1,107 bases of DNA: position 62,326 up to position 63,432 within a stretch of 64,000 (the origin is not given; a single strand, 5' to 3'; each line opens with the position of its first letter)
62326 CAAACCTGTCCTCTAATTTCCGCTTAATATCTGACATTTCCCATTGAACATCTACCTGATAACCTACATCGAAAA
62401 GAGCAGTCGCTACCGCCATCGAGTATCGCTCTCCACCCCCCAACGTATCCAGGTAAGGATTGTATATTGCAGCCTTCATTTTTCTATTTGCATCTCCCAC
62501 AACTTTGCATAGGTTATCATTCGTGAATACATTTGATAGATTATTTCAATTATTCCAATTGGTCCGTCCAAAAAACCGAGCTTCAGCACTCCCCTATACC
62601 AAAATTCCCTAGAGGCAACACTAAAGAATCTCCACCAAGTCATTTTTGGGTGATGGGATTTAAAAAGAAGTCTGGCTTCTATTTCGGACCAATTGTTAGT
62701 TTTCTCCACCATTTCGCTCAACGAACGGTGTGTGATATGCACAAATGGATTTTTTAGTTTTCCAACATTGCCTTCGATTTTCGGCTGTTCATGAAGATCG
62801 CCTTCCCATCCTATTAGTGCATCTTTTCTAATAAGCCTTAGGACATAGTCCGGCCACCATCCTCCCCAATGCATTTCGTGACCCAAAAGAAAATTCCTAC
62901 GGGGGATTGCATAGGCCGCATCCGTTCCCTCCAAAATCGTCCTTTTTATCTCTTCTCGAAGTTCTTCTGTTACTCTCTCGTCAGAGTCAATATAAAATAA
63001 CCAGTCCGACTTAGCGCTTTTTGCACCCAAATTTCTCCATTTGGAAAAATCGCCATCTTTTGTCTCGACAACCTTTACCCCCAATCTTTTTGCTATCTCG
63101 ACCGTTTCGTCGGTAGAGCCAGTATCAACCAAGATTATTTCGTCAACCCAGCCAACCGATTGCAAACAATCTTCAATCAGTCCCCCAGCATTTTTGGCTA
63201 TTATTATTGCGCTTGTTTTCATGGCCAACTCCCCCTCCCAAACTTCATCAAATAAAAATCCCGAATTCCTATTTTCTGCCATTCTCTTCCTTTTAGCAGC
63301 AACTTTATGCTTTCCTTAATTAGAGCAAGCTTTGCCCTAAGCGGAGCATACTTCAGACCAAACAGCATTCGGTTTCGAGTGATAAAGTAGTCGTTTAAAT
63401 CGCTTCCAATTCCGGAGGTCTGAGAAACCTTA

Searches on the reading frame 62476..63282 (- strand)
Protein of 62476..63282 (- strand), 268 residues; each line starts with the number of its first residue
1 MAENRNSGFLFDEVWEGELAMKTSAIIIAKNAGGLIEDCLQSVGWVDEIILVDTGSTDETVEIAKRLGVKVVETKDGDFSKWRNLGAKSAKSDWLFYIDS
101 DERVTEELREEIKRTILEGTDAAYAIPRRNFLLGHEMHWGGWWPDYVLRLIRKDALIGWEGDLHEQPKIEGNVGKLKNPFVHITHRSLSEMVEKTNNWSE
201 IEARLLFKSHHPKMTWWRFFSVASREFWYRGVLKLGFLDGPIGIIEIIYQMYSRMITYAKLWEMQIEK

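Call 49: search_protein_families(library=pfam, proteins=[window:62476-63282:-], max_evalue=1)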
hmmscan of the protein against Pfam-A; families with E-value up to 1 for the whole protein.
window:62476-63282:- (268 aa): 3 families
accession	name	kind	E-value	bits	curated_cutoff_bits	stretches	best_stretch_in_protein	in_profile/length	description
PF00535.33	Glycos_transf_2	-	3.3e-18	66.6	23.3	1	24-142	1-130/168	Glycosyl transferase family 2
PF13704.12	Glyco_tranf_2_4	-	5.5e-05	24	27.5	1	46-105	19-85/98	Glycosyl transferase family 2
PF10111.15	Glyco_tranf_2_2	-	0.00046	20.2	27.3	1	48-112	31-102/276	Glycosyltransferase like family 2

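Call 69: search_protein_families(library=ncbifam, proteins=[window:62476-63282:-], max_evalue=0.00001)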
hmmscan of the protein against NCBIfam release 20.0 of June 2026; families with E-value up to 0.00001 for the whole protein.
window:62476-63282:- (268 aa): 4 families
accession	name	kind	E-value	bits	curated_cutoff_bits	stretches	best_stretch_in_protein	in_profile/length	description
TIGR04283.1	glyco_like_mftF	equivalog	2.5e-13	50.1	182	1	43-120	25-102/221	TIGR04283 family arsenosugar biosynthesis glycosyltransferase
TIGR04195.1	S_glycosyl_SunS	equivalog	1.2e-10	40.9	350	1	27-114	63-153/421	SunS family peptide S-glycosyltransferase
NF007482.0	PRK10073.1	equivalog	3.6e-08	32.8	423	1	22-111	7-105/334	glycosyltransferase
NF010496.0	PRK13915.1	equivalog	3.2e-06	26.4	262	1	38-76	55-93/307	glucosyl-3-phosphoglycerate synthase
